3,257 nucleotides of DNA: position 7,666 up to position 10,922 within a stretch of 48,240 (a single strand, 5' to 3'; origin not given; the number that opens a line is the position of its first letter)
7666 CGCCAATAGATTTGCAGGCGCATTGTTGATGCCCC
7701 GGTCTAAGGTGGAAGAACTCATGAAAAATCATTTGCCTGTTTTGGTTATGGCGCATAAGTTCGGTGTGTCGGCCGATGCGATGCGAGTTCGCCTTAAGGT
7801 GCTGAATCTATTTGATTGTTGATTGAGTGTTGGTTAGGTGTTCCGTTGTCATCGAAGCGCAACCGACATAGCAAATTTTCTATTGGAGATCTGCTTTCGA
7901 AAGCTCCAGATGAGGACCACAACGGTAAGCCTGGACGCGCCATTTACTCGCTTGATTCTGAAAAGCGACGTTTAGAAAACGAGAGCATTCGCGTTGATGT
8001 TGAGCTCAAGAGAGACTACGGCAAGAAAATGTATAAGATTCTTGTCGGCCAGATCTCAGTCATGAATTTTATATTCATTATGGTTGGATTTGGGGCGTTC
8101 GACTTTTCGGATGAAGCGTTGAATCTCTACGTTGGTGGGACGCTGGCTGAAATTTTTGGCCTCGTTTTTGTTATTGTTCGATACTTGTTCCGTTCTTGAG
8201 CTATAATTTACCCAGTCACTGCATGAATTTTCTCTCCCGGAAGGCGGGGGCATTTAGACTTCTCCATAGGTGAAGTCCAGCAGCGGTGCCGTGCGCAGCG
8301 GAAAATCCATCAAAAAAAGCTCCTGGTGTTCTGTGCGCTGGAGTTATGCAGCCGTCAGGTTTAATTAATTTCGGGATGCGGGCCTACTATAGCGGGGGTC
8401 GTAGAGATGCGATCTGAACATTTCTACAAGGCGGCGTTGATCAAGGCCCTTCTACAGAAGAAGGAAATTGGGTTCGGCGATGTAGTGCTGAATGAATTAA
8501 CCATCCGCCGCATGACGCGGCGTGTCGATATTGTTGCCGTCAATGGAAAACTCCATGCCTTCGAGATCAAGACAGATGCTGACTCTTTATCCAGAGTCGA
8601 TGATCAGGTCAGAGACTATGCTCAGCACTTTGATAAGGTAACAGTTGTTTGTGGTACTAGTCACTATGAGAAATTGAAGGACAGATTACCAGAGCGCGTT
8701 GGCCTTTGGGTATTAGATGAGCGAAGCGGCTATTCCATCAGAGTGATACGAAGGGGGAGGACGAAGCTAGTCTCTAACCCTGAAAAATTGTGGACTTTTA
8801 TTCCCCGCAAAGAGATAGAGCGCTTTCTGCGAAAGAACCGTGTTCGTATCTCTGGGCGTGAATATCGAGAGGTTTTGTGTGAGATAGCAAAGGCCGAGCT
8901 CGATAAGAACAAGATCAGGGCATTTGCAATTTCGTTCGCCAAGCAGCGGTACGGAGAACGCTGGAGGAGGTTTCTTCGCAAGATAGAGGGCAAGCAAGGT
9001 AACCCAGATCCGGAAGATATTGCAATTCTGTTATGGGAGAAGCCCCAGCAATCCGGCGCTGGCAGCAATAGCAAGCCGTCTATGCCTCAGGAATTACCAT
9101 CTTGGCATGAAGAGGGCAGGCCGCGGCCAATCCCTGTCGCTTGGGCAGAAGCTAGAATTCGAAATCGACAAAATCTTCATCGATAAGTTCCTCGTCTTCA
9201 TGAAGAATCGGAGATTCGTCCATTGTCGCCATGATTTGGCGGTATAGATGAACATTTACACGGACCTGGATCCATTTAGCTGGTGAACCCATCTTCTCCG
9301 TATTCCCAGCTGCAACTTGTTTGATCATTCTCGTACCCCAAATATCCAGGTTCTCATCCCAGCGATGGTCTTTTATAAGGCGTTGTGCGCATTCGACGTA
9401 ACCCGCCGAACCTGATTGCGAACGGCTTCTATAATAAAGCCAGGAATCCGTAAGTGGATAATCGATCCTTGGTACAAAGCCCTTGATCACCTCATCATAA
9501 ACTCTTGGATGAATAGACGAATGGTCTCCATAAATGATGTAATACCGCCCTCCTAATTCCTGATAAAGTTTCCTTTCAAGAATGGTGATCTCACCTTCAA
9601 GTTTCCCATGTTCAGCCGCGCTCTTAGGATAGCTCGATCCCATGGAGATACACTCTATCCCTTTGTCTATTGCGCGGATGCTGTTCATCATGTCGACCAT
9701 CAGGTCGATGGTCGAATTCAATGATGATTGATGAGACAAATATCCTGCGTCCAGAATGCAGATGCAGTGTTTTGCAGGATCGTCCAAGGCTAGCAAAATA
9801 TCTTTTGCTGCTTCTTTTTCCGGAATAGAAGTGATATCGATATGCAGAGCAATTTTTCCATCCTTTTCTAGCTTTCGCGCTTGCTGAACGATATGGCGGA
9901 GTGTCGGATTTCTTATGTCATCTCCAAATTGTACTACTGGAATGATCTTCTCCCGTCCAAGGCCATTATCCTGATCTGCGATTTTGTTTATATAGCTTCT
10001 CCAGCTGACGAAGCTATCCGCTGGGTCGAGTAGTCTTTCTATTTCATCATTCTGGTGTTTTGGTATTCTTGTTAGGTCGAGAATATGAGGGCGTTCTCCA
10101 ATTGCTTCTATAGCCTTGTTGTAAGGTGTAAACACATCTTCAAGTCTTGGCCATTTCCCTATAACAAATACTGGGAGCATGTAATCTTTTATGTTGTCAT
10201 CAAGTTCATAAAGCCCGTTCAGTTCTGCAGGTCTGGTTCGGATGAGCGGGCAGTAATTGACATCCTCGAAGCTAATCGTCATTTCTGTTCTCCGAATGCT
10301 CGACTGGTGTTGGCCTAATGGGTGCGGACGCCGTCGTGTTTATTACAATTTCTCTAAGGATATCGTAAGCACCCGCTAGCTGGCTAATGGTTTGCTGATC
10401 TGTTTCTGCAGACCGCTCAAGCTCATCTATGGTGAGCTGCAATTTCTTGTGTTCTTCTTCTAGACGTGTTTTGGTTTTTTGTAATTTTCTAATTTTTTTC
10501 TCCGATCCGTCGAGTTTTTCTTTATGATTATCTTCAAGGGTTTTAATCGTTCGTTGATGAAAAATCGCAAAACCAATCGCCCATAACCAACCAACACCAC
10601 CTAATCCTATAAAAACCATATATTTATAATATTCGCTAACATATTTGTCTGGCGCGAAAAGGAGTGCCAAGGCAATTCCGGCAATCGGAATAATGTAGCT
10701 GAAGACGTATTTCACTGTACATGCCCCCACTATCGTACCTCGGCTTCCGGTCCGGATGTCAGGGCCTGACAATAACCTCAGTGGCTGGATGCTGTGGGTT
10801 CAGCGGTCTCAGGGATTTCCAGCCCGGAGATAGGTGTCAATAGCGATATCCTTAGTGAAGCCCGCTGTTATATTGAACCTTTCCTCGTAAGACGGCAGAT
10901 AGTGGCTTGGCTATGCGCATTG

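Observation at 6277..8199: Four-gene operon joining an unknown helical protein, a RelE/ParE toxin, a stand-alone ImmA/IrrE protease and a small membrane protein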

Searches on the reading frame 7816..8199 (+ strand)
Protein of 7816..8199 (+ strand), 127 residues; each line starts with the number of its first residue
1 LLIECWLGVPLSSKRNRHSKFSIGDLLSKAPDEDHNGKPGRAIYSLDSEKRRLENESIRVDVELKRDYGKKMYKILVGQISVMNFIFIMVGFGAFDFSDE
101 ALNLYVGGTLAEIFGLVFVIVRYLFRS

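Call 3: search_protein_families(library=pfam, proteins=[window:7816-8199:+], max_evalue=0.1)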
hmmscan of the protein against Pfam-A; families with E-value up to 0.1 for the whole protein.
window:7816-8199:+ (127 aa): 1 family
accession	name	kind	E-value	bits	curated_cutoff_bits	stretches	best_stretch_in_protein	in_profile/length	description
PF09153.16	MGMT_N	-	0.077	13.5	22.1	0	54-86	49-84/90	Methylated DNA-protein cysteine methyltransferase, N-terminal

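Call 4: search_protein_families(library=ncbifam, proteins=[window:7816-8199:+], max_evalue=0.1)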
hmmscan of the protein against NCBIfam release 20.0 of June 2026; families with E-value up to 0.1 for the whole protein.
window:7816-8199:+ (127 aa): 0 families

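Call 5: search_protein_families(library=padloc, proteins=[window:7816-8199:+], max_evalue=0.1)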
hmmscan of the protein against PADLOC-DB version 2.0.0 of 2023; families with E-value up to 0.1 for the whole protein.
window:7816-8199:+ (127 aa): 0 families

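Call 27: find_homologous_proteins(query=window:7816-8196:+, max_evalue=0.1)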
Query window:7816-8196:+ (127 aa): 3 proteins with E <= 0.1 among 6 candidates.
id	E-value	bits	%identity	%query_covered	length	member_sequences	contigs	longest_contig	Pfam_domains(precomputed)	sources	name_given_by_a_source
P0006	9.1e-77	273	99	99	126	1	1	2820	-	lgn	-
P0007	4.9e-33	132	62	83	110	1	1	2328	-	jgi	jgi:hypothetical protein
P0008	1.9e-29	120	57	83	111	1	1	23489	-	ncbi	-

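Call 28: find_encoding_contigs(protein=P0008, flank=7000, max_places=3)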
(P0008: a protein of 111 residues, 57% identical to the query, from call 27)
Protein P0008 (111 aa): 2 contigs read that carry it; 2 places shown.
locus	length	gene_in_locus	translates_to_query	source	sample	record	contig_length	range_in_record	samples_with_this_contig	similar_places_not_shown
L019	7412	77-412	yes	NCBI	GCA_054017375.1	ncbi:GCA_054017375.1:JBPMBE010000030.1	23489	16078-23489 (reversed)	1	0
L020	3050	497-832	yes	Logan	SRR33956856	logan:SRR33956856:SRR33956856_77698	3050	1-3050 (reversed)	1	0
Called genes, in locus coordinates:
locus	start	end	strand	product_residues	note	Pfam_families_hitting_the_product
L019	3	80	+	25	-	?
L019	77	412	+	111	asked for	-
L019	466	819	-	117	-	-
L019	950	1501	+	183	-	PF00959:Phage_lysozyme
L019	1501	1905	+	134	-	PF11351:GTA_holin_3TM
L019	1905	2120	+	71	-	PF01258:zf-dskA_traR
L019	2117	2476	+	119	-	PF10805:DUF2730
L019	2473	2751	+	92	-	-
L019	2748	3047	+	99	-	-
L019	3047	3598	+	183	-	PF11985:Phage_Mu_Gp27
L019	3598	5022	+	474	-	PF03237:Terminase_6N, PF17289:Terminase_6C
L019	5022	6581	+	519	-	PF06074:Portal_Mu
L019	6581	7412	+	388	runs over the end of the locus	PF04233:Phage_Mu_F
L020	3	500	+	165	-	?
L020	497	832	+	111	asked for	-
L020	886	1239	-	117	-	-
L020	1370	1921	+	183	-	PF00959:Phage_lysozyme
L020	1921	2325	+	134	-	PF11351:GTA_holin_3TM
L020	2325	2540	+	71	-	PF01258:zf-dskA_traR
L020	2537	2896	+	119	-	PF10805:DUF2730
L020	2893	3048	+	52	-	?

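Call 29: find_encoding_contigs(protein=P0007, flank=3000, max_places=3)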
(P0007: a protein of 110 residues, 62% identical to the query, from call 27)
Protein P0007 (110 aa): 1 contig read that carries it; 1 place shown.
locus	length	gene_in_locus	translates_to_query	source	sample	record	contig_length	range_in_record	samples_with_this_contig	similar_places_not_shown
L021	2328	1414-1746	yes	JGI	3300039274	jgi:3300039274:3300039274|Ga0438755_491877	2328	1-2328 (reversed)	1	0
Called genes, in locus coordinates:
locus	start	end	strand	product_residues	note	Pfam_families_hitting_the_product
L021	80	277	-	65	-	-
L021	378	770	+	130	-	PF13560:HTH_31 (weak), PF01381:HTH_3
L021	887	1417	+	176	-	PF06114:Peptidase_M78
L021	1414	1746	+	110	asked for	-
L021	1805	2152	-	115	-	-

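Call 36: find_related_loci(query=A4, collection=viral_contigs, flank=4000)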
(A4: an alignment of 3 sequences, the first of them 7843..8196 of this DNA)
Query A4 (118 aa) in viral_contigs; peptide patterns used: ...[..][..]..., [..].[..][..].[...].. (x = any residue, [..] = any of these).
66 stretches matched a pattern, but none encodes a relative of the query by tblastn (E <= 1e-3).

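Call 38: find_related_loci(query=A4, collection=metagenome_contigs, flank=4000)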
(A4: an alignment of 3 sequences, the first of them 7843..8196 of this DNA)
Query A4 (118 aa) in metagenome_contigs; peptide patterns used: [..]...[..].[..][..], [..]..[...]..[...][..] (x = any residue, [..] = any of these).
600 stretches matched a pattern, but none encodes a relative of the query by tblastn (E <= 1e-3).

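Call 68: search_dna_similar(query=window:7846-8196:+, collection=phages, mode=protein, max_rows=10, max_evalue=0.01)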
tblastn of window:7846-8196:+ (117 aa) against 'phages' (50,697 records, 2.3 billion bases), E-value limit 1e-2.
No match.

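Call 90: search_dna_similar(query=window:7846-8196:+, collection=plasmids, mode=protein, max_rows=10, max_evalue=0.01)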
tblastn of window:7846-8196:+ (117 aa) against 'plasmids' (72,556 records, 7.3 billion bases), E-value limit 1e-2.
Records with a match: 1; places in all: 1; records where one place covers at least 80% of the query: 1.
Best place of each record, by identity: <60% 1.
By first word of the organism name: Escherichia 1.
By predicted mobility (MOB-suite, as given by PLSDB): non-mobilizable 1.
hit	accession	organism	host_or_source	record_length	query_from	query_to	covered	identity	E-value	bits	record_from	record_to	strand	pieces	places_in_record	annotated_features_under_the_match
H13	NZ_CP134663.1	Escherichia coli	Larus michahellis,bacteria,cloaca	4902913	17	115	85%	39.4%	5e-15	76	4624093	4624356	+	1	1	none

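Call 92: get_annotated_region(hit=H13, flank=5000)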
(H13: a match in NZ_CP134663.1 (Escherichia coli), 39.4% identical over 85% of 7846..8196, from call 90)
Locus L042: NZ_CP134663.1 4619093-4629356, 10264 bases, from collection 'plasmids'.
description: Escherichia coli strain 64A:C plasmid unnamed1, complete sequence
organism: Escherichia coli (NCBI taxid 562)
taxonomy: Bacteria; Pseudomonadota; Gammaproteobacteria; Enterobacterales; Enterobacteriaceae; Escherichia; Escherichia coli
host: -; source: Larus michahellis,bacteria,cloaca; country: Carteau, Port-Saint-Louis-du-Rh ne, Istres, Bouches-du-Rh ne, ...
typing (MOB-suite, as given by PLSDB): non-mobilizable
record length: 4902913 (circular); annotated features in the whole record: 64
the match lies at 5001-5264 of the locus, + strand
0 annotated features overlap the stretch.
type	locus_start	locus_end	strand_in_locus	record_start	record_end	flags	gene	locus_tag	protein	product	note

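Call 98: search_protein_families(library=phrogs, proteins=[window:7846-8196:+, L042:4902-5276:+, L042:4410-4895:+, L021:378-767:+], max_evalue=0.01)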
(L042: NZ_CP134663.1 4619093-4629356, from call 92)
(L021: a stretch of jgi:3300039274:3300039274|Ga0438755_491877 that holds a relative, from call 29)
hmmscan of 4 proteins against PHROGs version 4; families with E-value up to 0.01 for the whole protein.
window:7846-8196:+ (117 aa): 3 families
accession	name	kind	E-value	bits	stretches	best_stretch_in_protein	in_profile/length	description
phrog_5346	-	unknown function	6.5e-20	72.8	1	33-116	114-199/201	-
phrog_35754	-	unknown function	0.0002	22.2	1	62-115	78-131/160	-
phrog_26171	-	unknown function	0.00055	20.9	1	39-117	101-180/190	-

L042:4902-5276:+ (125 aa): 3 families
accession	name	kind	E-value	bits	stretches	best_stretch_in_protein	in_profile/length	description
phrog_5346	-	unknown function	6.7e-23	82.6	1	37-123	114-200/201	-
phrog_35754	-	unknown function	0.00015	22.6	1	53-123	63-133/160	-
phrog_6701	-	unknown function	0.00085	20.1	1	49-83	132-166/169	-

L042:4410-4895:+ (162 aa): 6 families
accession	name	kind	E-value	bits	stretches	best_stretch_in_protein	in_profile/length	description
phrog_87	-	other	1.3e-25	91.5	1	11-160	28-165/227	metallo-protease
phrog_2439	-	transcription regulation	4.3e-18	66.3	1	27-161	153-282/367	transcriptional regulator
phrog_1914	-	unknown function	1.3e-16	62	1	44-158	67-176/222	-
phrog_1516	-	unknown function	8.4e-11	42.9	1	44-158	62-175/227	-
phrog_19315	-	unknown function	9.6e-11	42.3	1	36-159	59-179/348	-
phrog_18577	-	unknown function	0.00026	21.3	1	54-136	170-249/332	-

L021:378-767:+ (130 aa): 15 families
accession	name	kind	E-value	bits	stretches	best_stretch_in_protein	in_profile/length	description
phrog_8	-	transcription regulation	9.4e-14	52.6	1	5-107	165-257/346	transcriptional regulator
phrog_4836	-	transcription regulation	1.9e-12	48.2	1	4-67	78-142/194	CII-like regulator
phrog_2104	-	unknown function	1.5e-11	45.4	1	4-52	42-90/103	-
phrog_17822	-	unknown function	2.1e-11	44.6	1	2-70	8-76/267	-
phrog_3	-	transcription regulation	3.1e-09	38.1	1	4-70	91-158/430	transcriptional repressor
phrog_2328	-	transcription regulation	1.2e-07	32.5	1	3-69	17-80/128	transcriptional repressor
phrog_4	-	transcription regulation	1.5e-07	31.8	1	5-104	140-218/400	transcriptional repressor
phrog_2439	-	transcription regulation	1.7e-06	28.1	1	4-52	10-58/367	transcriptional regulator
phrog_5823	-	transcription regulation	1.5e-05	25.3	1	3-52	8-58/404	transcriptional regulator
phrog_4739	-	unknown function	2.1e-05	25.2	1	3-67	69-134/167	-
phrog_7950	-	transcription regulation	2.5e-05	25.3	1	5-39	11-45/68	transcriptional repressor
phrog_2967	-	transcription regulation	9.4e-05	23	1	4-51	13-60/225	transcriptional regulator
phrog_14076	-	transcription regulation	0.0011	20.4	1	3-52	15-69/86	transcriptional regulator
phrog_4779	-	transcription regulation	0.0032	18.9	1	5-43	6-44/98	transcriptional regulator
phrog_9103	-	transcription regulation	0.0032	18.5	1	19-67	27-75/78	transcriptional repressor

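Call 99: search_dna_similar(query=L042:4902-5276:+, collection=phages, mode=protein, max_rows=10, max_evalue=0.01)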
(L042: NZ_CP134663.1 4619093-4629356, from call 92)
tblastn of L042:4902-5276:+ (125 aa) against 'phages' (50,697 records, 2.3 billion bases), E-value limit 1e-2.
No match.

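Call 119: search_protein_families(library=padloc, proteins=[L042:4410-4895:+, L042:4902-5276:+, L021:887-1414:+, L021:1414-1743:+, window:7846-8196:+], max_evalue=0.1)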
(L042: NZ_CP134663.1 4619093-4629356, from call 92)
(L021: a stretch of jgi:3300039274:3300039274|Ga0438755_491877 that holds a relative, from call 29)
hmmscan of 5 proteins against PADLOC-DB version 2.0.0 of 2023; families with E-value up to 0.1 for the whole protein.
L042:4410-4895:+ (162 aa): 16 families
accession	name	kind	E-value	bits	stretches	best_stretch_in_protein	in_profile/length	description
PDLC04141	capP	-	4.9e-25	86.4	1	4-156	5-150/242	capP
PDLC03954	RmrA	-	9.1e-14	49.2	1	28-161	165-292/380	-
PDLC03949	RmrA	-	2.2e-13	47.8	1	32-161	151-267/363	-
PDLC03945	RmrA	-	1.5e-10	38.8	1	31-130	168-258/394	-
PDLC03950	RmrA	-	1.7e-09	35.1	1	47-161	173-280/369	-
PDLC03948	RmrA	-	5.3e-09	33.4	1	32-128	167-256/397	-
PDLC03946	RmrA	-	9.8e-09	32.4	1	54-160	174-268/357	-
PDLC03947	RmrA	-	3.7e-08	30.6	1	27-128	164-257/383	-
PDLC03944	RmrA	-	1.1e-07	29.3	1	54-128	182-248/384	-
PDLC03953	RmrA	-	1.1e-06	26.2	1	64-156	202-280/373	-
PDLC04776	PDC-M69B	-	1.6e-06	26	1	41-126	52-132/272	-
PDLC03951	RmrA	-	2.2e-06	24.9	1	51-128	185-252/400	-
PDLC03943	RmrA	-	3.4e-06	24.4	1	50-82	171-204/370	-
PDLC03952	RmrA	-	5.8e-06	23.4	1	55-129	204-270/395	-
PDLC03955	RmrA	-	0.00021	18.6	1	48-160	191-291/371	-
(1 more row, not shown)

L042:4902-5276:+ (125 aa): 0 families

L021:887-1414:+ (176 aa): 17 families
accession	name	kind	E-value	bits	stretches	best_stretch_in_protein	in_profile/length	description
PDLC04141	capP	-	2.3e-27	94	1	12-164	4-150/242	capP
PDLC03954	RmrA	-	3.2e-14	50.7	1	12-169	140-292/380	-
PDLC03949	RmrA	-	3.8e-14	50.3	1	34-168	145-266/363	-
PDLC03947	RmrA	-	1.2e-12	45.3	1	35-169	164-292/383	-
PDLC03948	RmrA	-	3.9e-11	40.5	1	12-167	138-289/397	-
PDLC03946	RmrA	-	9.2e-11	39.1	1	62-168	174-268/357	-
PDLC03945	RmrA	-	3.4e-10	37.6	1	60-164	189-290/394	-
PDLC03951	RmrA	-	5.9e-10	36.7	1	62-169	188-287/400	-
PDLC04776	PDC-M69B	-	7.7e-10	36.9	1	42-137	45-135/272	-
PDLC03953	RmrA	-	1e-09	36.1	1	60-160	190-276/373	-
PDLC03950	RmrA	-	1e-09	35.9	1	14-161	131-272/369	-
PDLC03944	RmrA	-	1.1e-09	35.9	1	63-165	183-281/384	-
PDLC03943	RmrA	-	1.4e-09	35.6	1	63-142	176-240/370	-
PDLC03952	RmrA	-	3.5e-09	34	1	62-167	203-302/395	-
PDLC03956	RmrA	-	1.8e-06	25.3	1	14-169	138-288/399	-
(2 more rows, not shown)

L021:1414-1743:+ (110 aa): 0 families

window:7846-8196:+ (117 aa): 0 families

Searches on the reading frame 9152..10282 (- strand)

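Call 3: search_protein_families(library=pfam, proteins=[window:9152-10282:-], max_evalue=0.1)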
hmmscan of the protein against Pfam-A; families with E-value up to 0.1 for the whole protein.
window:9152-10282:- (376 aa): 1 family
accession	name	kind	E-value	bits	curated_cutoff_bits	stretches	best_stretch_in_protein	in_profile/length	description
PF14350.11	Beta_protein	-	1.2e-51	176.7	27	1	10-350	1-341/342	Beta protein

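Call 4: search_protein_families(library=ncbifam, proteins=[window:9152-10282:-], max_evalue=0.1)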
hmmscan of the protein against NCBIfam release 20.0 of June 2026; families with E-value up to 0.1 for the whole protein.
window:9152-10282:- (376 aa): 0 families

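Call 5: search_protein_families(library=padloc, proteins=[window:9152-10282:-], max_evalue=0.1)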
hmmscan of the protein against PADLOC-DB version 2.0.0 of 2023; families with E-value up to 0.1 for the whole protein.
window:9152-10282:- (376 aa): 3 families
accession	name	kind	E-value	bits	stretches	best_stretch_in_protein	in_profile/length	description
PDLC02985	beta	-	4e-94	313.3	1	1-362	1-349/355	-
PDLC03984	PD-Lambda-2_C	-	9.1e-14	49.3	1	156-347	158-355/377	-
PDLC03983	PD-Lambda-2_C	-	5.8e-13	46.6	1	155-347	143-345/374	-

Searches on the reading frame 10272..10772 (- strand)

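Call 3: search_protein_families(library=pfam, proteins=[window:10272-10772:-], max_evalue=0.1)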
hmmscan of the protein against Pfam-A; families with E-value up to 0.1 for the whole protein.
window:10272-10772:- (166 aa): 14 families
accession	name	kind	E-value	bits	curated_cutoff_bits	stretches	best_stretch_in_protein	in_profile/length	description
PF04977.20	DivIC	-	0.005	17.1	28.9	1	64-122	4-61/80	Septum formation initiator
PF16559.10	GIT_CC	-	0.0062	16.7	28.7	1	84-124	22-62/66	GIT coiled-coil Rho guanine nucleotide exchange factor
PF20492.3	ERM_helical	-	0.0072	16.8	40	1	88-133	37-82/120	Ezrin/radixin/moesin, alpha-helical domain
PF04325.18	DUF465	-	0.0095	16.4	25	1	103-132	3-33/48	Protein of unknown function (DUF465)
PF07693.20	KAP_NTPase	-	0.021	14.5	20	1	67-122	111-165/293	KAP family P-loop domain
PF01920.25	Prefoldin_2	-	0.025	15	27.6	1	70-116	54-100/106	Prefoldin subunit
PF15917.11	Piezo_TM25-28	-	0.028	13.9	27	1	34-119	157-241/328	Piezo TM25-28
PF06160.17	EzrA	-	0.029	13.1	39.6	1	79-145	88-154/557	Septation ring formation regulator, EzrA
PF11932.13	DUF3450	-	0.038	13.7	32.6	1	81-132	33-84/241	Protein of unknown function (DUF3450)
PF13166.12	AAA_13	-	0.046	12.8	36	1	79-132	410-463/713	AAA domain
PF20263.4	LYRM2-like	-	0.058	14.3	26.8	1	92-132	30-70/85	LYR motif-containing protein 2-like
PF05478.16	Prominin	-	0.066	11.7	34.3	1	73-133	651-711/799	Prominin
PF10211.14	Ax_dynein_light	-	0.09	13.2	26.4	0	85-129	119-163/187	Axonemal dynein light chain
PF13191.12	AAA_16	-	0.096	13.6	32.6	0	77-134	100-157/167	AAA ATPase domain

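Call 4: search_protein_families(library=ncbifam, proteins=[window:10272-10772:-], max_evalue=0.1)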
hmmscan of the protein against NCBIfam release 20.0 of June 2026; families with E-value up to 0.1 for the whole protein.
window:10272-10772:- (166 aa): 9 families
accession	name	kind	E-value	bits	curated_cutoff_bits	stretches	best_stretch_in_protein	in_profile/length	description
NF043073.1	MMSYN1_0195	equivalog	0.0018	16.5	1250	1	74-146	416-490/1021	spermidine/putrescine ABC transporter permease/substrate-binding protein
NF003409.0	PRK04778.1-3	equivalog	0.015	14.1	562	1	73-142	85-154/570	septation ring formation regulator EzrA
TIGR02169.1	SMC_prok_A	equivalog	0.02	12.6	729.4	1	77-148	854-925/1165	chromosome segregation protein SMC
NF010725.0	PRK14127.1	equivalog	0.029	14.8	91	1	91-142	45-95/111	cell division regulator GpsB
NF008644.1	PRK11637.1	equivalog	0.033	13.2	270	1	79-150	139-213/385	murein hydrolase activator EnvC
NF045487.1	ASRP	equivalog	0.04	12.5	300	1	81-141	207-270/593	archaea-specific SMC-related protein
NF003034.1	PRK03918.1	equivalog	0.041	11.8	700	1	77-135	379-434/878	DNA double-strand break repair ATPase Rad50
TIGR02894.1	DNA_bind_RsfA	subfamily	0.064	13.4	126.45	1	86-143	91-148/161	RsfA family transcriptional regulator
NF010289.0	PRK13729.1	equivalog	0.092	11.7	504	0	92-155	69-131/474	F-type conjugal transfer pilus assembly protein TraB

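Call 5: search_protein_families(library=padloc, proteins=[window:10272-10772:-], max_evalue=0.1)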
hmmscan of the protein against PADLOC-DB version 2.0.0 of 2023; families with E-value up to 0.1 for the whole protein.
window:10272-10772:- (166 aa): 7 families
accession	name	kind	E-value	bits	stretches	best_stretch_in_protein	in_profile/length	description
PDLC03001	gop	-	2.3e-05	22.6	1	59-150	35-114/126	-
PDLC02756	PbeC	-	0.0019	15.3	1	71-140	199-269/643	PbeC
PDLC00254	LmuB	-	0.0061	13.3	1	69-146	178-259/563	AAA ATPase domain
PDLC02667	DndD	-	0.0089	12.8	1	72-138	200-266/657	DndD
PDLC02665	DndD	-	0.026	11.2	1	74-145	189-258/645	DndD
PDLC03864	LmuB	-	0.031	10.8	1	80-144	406-470/657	-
PDLC03860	LmuB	-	0.044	10.3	1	75-139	219-283/565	-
